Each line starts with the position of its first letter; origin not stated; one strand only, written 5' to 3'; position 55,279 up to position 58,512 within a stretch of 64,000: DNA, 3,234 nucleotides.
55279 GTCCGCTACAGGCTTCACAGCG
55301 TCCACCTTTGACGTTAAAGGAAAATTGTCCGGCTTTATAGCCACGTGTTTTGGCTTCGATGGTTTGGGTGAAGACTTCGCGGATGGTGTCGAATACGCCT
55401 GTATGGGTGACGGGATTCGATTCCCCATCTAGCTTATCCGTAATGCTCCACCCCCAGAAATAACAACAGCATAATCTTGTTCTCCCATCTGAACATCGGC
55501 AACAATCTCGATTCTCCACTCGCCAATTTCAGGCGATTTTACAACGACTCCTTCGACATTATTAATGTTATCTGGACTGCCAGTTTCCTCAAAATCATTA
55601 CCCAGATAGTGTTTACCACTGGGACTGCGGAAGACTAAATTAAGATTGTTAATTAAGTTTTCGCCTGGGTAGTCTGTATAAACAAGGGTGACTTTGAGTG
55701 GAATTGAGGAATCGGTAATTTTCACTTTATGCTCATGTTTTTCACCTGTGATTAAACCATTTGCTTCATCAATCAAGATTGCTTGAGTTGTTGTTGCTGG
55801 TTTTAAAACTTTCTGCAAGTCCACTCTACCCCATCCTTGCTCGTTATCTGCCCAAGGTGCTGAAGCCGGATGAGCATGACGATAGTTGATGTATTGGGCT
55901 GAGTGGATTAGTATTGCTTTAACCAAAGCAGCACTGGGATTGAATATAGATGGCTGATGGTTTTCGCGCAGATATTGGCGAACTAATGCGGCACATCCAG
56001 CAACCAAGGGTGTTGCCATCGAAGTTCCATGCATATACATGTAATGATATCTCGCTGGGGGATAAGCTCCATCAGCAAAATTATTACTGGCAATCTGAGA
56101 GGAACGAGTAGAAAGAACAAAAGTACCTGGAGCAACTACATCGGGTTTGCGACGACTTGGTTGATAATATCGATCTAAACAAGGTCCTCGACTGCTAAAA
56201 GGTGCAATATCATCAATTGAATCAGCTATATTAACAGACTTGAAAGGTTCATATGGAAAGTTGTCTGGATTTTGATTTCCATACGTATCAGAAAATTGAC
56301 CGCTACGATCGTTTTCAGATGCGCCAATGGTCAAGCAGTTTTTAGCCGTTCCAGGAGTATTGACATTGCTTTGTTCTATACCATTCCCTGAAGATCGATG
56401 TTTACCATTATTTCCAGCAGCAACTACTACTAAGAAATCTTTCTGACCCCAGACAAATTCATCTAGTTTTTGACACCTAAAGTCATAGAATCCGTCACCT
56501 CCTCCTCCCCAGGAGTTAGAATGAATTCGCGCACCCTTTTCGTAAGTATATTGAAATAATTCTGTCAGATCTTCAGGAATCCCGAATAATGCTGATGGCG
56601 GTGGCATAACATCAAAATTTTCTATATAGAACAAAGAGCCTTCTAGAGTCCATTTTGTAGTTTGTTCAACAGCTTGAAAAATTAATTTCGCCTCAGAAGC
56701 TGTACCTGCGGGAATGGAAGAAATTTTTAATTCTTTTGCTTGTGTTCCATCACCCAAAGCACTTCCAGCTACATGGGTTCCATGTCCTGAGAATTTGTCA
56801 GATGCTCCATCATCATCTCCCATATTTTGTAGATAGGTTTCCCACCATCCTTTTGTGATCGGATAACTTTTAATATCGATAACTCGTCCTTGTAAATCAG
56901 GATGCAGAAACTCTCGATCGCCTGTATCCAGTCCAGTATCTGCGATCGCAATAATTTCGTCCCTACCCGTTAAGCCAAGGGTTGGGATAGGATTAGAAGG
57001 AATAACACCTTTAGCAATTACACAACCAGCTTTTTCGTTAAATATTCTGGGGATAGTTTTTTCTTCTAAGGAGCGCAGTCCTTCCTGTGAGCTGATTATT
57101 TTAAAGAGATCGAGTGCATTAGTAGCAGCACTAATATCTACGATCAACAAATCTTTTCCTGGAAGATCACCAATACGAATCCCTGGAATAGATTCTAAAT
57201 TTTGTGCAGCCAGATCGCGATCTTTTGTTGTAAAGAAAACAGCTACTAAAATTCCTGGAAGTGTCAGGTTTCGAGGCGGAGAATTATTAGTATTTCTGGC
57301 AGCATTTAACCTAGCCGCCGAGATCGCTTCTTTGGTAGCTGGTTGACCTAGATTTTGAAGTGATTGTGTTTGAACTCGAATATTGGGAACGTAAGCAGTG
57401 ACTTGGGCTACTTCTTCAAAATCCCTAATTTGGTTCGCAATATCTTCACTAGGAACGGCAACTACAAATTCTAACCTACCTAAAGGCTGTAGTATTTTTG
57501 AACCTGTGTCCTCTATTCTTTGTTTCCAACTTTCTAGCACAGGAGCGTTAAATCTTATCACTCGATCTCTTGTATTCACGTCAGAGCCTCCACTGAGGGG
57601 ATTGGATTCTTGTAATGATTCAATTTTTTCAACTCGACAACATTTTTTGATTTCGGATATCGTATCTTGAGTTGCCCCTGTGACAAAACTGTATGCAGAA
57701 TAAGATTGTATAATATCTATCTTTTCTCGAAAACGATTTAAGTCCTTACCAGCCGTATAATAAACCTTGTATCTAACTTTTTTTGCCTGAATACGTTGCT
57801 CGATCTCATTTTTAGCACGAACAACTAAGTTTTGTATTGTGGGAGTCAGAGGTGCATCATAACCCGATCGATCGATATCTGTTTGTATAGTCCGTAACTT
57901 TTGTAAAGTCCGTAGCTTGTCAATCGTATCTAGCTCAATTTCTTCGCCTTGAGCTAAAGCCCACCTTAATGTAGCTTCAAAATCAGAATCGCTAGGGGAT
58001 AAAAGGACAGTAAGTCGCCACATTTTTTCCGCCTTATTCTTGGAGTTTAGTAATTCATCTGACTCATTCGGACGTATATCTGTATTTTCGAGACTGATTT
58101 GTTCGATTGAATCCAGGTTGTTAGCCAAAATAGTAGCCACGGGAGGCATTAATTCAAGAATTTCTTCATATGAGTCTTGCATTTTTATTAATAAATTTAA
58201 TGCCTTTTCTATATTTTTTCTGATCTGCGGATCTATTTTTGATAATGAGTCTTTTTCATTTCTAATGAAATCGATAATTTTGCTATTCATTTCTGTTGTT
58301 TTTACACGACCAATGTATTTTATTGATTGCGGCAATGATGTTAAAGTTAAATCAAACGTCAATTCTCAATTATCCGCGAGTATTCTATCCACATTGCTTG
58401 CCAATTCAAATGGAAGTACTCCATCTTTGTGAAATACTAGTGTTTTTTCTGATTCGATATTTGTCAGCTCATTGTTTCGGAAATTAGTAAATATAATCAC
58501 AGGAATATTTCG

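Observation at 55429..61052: AT-rich three-gene cassette: cytoplasmic triple-GAF histidine kinase, stand-alone receiver and intracellular S8 protease with a large unknown N-terminal region; candidate phosphorelay-gated protease system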

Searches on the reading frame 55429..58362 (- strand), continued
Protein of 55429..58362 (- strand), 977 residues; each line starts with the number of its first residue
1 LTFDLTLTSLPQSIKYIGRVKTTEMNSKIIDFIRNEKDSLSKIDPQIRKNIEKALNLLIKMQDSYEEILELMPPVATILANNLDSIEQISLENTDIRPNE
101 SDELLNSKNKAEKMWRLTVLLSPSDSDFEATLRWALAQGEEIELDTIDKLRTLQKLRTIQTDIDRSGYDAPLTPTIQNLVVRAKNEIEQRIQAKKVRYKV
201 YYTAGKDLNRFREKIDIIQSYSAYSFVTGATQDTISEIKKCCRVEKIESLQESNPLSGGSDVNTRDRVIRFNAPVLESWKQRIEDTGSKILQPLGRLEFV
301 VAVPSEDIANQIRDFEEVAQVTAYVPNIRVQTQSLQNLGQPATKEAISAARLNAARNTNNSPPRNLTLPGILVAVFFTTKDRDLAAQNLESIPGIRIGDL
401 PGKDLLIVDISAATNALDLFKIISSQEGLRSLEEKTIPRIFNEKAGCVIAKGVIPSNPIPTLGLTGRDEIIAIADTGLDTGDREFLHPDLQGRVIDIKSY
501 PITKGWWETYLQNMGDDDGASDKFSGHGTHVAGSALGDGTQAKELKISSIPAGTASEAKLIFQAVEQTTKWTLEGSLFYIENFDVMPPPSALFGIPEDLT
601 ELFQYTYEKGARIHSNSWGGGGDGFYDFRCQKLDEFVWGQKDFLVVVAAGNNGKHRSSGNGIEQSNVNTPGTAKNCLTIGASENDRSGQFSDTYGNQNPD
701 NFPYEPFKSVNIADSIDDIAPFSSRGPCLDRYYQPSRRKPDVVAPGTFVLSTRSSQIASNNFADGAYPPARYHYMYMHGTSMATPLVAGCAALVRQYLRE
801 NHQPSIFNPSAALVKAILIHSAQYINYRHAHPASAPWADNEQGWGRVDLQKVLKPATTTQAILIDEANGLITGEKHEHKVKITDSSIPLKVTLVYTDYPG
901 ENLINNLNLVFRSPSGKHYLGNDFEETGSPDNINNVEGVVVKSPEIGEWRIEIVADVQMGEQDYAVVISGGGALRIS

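Call 77: fold_search(model_id=the predicted structure, library=pdb)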
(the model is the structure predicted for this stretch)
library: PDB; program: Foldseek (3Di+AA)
matches with E <= 10: 918; with E <= 0.001: 47
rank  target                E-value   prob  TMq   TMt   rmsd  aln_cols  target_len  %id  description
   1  1wmd                  1.9e-30  1.00  0.37  0.80   4.4       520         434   34  Crystal Structure of alkaline serine protease KP-43 from Bacillus sp. KSM-KP43 (1.30 angstrom, 100 K) (released 2004-09-14)
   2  5fax_A                2.9e-28  1.00  0.37  0.81   4.7       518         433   31  Structure of subtilase SubHal from Bacillus halmapalus (released 2016-05-18)
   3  3afg_A                1.0e-22  1.00  0.31  0.54  19.5       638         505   22  Crystal structure of ProN-Tk-SP from Thermococcus kodakaraensis (released 2010-08-04)
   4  3afg_B                1.1e-22  1.00  0.29  0.51  19.4       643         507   20  Crystal structure of ProN-Tk-SP from Thermococcus kodakaraensis (released 2010-08-04)
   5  9ues_B                5.2e-17  1.00  0.28  0.59   9.0       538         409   22  Crystal structure of an inactive TKSP mutant in complex with the TKS propeptide (released 2026-02-18)
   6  9fie_C                8.9e-13  1.00  0.21  0.41  12.5       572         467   13  X-ray structure of furin (PCSK3) in complex with the PC1/3 (PCSK1) prodomain mutant R77A,R80A,R81A (released 2025-09-10)
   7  6hlb_A                2.7e-12  1.00  0.22  0.41  12.6       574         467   14  X-ray structure of furin in complex with the cyclic peptide c[succinyl-Phe-2-Nal-(Arg)4-Lys]-Arg-4-Amba (released 2019-02-06)
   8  6vjb                  3.7e-11  1.00  0.26  0.20  10.7       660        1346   15  Crystal structure of a catalytically inactive CXC Chemokine-degrading protease SpyCEP from Streptococcus pyogenes (released 2020-04-15)
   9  5xxz_B                1.2e-10  1.00  0.21  0.17  14.0       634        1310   15  Crystal structure of a serine protease from Streptococcus species (released 2018-08-08)
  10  7edd                  1.3e-10  1.00  0.24  0.18  12.4       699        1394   14  Crystal structure of a serine protease from Streptococcus pyogenes (released 2021-05-12)
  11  3eif                  2.8e-10  1.00  0.25  0.26  12.6       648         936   16  1.9 angstrom crystal structure of the active form of the C5a peptidase from Streptococcus pyogenes (ScpA) (released 2009-02-24)
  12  5xya                  3.0e-10  1.00  0.24  0.18  13.1       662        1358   16  Crystal structure of a serine protease from Streptococcus species (released 2018-08-08)
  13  2zwo_C                5.7e-10  1.00  0.23  0.52  22.3       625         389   14  Crystal structure of Ca2 site mutant of Pro-S324A (released 2009-06-23)
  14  3wiu_A                7.9e-10  1.00  0.23  0.51  22.1       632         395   14  Crystal structure of Pro-S324A/L349A (released 2014-10-01)
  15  5xyr                  8.8e-10  1.00  0.24  0.18  12.7       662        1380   16  Crystal structure of a serine protease from Streptococcus species (released 2018-08-08)
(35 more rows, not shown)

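Call 97: list_cluster_members(proteins=[P0001, P0003])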
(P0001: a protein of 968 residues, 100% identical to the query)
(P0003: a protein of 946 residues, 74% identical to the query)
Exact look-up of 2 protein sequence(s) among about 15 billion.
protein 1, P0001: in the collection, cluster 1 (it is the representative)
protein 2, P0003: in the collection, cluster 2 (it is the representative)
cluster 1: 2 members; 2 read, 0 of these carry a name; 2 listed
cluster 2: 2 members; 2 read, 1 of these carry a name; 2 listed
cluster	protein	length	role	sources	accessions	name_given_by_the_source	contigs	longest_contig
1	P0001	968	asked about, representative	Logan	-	-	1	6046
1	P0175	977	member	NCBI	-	-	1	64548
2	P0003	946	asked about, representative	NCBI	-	-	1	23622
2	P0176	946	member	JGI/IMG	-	serine protease AprX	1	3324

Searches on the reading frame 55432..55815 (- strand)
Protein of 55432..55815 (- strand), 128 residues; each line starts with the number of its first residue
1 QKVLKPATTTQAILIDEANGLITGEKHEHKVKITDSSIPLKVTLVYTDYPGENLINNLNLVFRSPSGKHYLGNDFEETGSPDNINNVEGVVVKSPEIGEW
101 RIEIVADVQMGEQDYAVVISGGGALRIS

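Call 45: search_protein_families(library=pfam, proteins=[window:55432-55815:-], max_evalue=1)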
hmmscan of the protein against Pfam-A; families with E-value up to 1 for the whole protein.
window:55432-55815:- (128 aa): 3 families
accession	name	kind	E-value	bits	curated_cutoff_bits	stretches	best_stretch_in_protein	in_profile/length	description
PF23560.1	GBD_Hemicentin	-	0.0028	18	27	1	59-107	39-88/100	Hemicentin galactose-binding domain-like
PF24584.1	Ig_CYK3_C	-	0.03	15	27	1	56-115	45-100/105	CYK3 C-terminal Ig-like domain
PF01340.26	MetJ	-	0.075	13.5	25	1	24-60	14-49/97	Met Apo-repressor, MetJ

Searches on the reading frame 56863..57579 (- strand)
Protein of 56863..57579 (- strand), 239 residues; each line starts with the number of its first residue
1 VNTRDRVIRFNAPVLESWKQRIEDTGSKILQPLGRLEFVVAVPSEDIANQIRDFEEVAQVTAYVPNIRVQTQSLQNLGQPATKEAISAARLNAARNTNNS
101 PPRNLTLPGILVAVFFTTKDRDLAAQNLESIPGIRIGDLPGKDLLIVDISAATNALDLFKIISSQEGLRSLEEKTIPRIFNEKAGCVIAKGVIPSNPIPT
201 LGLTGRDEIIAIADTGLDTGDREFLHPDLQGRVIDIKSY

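Call 32: find_related_loci(query=A3, collection=genome_contigs, flank=10000)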
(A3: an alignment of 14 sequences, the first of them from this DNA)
Query A3 (239 aa) in genome_contigs; peptide patterns used: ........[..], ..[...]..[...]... (x = any residue, [..] = any of these).
225 stretches matched a pattern; 111 encode a relative of the query (tblastn E <= 1e-3); the best 80 are kept; 80 distinct loci.
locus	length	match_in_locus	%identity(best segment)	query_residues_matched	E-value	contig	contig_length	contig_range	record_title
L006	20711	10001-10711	66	2-239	1e-97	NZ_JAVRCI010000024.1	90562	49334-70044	MAG: Nostoc sp. DedQUE12b contig_24, whole genome shotgun sequence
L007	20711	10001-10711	66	2-239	4e-97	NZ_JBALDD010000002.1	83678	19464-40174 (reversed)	MAG: Nostoc sp. isolate P12649 bin 6 NODE_166_length_83678_cov_152.178266, whole genome shotgun sequence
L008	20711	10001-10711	66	2-239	3e-96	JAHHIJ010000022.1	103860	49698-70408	MAG: Tolypothrix brevis GSE-NOS-MK-07-07A scaffold_42_c1, whole genome shotgun sequence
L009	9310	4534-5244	65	2-239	2e-95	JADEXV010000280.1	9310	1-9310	Nostocales cyanobacterium LEGE 12452 NODE_341_length_9310_cov_4.47784, whole genome shotgun sequence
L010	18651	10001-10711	67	2-239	1e-97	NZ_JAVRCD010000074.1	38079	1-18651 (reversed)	MAG: Nostoc sp. DedQUE08 contig_74, whole genome shotgun sequence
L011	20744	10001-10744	54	2-239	4e-77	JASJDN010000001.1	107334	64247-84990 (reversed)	MAG: Crocosphaera sp. isolate MO_188.B44 MO_188.c_5, whole genome shotgun sequence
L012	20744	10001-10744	53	2-239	1e-74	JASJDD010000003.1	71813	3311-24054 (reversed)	MAG: Crocosphaera sp. isolate MO_167.B6 MO_167.c_419, whole genome shotgun sequence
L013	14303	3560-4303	53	2-239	1e-74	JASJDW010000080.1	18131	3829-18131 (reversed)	MAG: Crocosphaera sp. isolate MO_192.B18 MO_192.c_957, whole genome shotgun sequence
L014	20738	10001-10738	50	4-239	7e-68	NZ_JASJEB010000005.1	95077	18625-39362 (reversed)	MAG: Crocosphaera sp. isolate MO_202.B2 MO_202.c_19, whole genome shotgun sequence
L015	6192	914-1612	48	4-239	3e-61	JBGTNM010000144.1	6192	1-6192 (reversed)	MAG: Microcystaceae cyanobacterium isolate JTS-RE388 k141_3231877, whole genome shotgun sequence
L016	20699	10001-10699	47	4-239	3e-60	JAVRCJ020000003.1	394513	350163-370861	MAG: Nostoc sp. DedSLP01 Nostoc_sp_DedSLP01_3, whole genome shotgun sequence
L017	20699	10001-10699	47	4-239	3e-59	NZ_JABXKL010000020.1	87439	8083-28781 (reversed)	MAG: Nostoc sp. NMS9 NODE_187_length_87439_cov_157.537, whole genome shotgun sequence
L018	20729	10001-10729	44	4-239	6e-53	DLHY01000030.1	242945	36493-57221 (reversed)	MAG TPA_asm: Chloracidobacterium sp. UBA7656 UBA7656_contig_635, whole genome shotgun sequence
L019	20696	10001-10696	37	4-239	2e-38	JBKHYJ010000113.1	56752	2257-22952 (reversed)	MAG: Blastocatellia bacterium isolate NC_bin.3.orig k127_466005, whole genome shotgun sequence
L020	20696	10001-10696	38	7-239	1e-37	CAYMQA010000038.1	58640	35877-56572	MAG TPA_asm: uncultured Caldilinea sp. isolate SRP329715_co2_365 genome assembly, contig: NODE_1083_length_58640_cov_6.9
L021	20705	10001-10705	34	7-239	2e-33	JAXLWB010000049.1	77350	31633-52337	MAG: Caldilineaceae bacterium isolate STL-CHL12 C1.208.fa-49, whole genome shotgun sequence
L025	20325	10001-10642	27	7-239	8e-18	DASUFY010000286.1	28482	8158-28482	MAG TPA_asm: Planctomycetota bacterium isolate SMAG_U1391 k141_940451, whole genome shotgun sequence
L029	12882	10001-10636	27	7-239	1e-14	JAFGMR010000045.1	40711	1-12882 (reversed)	MAG: Methanotrichaceae archaeon isolate Zod_Metabat.485 k87_6943891, whole genome shotgun sequence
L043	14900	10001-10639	24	7-239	4e-11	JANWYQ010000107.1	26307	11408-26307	MAG: Caldilineales bacterium isolate SKYG74 k141_74445, whole genome shotgun sequence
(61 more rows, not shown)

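Call 38: search_protein_families(library=pfam, proteins=[L020:3681-5966:+, L020:6002-7792:+, L020:7899-9722:+, L021:3875-8980:+, L021:9067-9678:+, L029:4479-9677:+, L029:2397-4472:+, L025:6662-9058:+, L025:9121-9441:+, L043:7097-9613:+], max_evalue=0.001)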
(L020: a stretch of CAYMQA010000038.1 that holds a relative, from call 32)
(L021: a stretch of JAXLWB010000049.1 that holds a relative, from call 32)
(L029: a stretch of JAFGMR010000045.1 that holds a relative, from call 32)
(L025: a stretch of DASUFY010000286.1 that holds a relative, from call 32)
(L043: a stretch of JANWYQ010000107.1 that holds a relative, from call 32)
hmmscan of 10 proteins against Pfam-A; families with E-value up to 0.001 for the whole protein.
L020:3681-5966:+ (762 aa): 2 families
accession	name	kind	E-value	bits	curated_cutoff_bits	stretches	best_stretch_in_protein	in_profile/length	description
PF13620.12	CarboxypepD_reg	-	2.2e-08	34.8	32.3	1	347-424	1-64/82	Carboxypeptidase regulatory-like domain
PF11790.14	Glyco_hydro_cc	-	0.00012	22.2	21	1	541-727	43-209/237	Glycosyl hydrolase catalytic core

L020:6002-7792:+ (597 aa): 0 families

L020:7899-9722:+ (608 aa): 2 families
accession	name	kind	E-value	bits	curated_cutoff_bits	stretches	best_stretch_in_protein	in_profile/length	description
PF13620.12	CarboxypepD_reg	-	1.4e-12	48.2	32.3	1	204-241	36-74/82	Carboxypeptidase regulatory-like domain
PF13715.12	CarbopepD_reg_2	-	1e-05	25.9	32.2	1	205-247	33-76/88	CarboxypepD_reg-like domain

L021:3875-8980:+ (1702 aa): 5 families
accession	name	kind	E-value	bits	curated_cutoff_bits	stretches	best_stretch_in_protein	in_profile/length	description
PF00413.30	Peptidase_M10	-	2.7e-09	37.5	24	1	1407-1505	16-127/159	Matrixin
PF13620.12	CarboxypepD_reg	-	3.1e-08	34.3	32.3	1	544-576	34-69/82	Carboxypeptidase regulatory-like domain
PF01400.30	Astacin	-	4.6e-07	30.1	22.5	1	1412-1506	17-98/189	Astacin (Peptidase family M12A)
PF13715.12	CarbopepD_reg_2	-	0.00011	22.6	32.2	1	544-588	30-74/88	CarboxypepD_reg-like domain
PF09430.16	EMC7_beta-sandw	-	0.00049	20.7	26.6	0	539-570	20-51/122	ER membrane protein complex subunit 7, beta-sandwich domain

L021:9067-9678:+ (204 aa): 0 families

L029:4479-9677:+ (1733 aa): 3 families
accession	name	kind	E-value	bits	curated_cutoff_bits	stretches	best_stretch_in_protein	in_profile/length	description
PF07752.16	S-layer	-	5.3e-94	314.5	30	2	1134-1388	9-253/259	S-layer protein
PF20129.4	DUF6519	-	2.2e-44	152.5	22.4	3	1-172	1-171/593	Family of unknown function (DUF6519)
PF02369.22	Big_1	-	0.00016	22.2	34.9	0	713-761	32-80/93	Bacterial Ig-like domain (group 1)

L029:2397-4472:+ (692 aa): 0 families

L025:6662-9058:+ (799 aa): 1 family
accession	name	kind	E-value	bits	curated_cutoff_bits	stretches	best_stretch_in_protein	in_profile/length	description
PF07675.18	Cleaved_Adhesin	-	2.8e-05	24.6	21.4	1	304-411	11-115/174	Cleaved Adhesin Domain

L025:9121-9441:+ (107 aa): 0 families

L043:7097-9613:+ (839 aa): 0 families
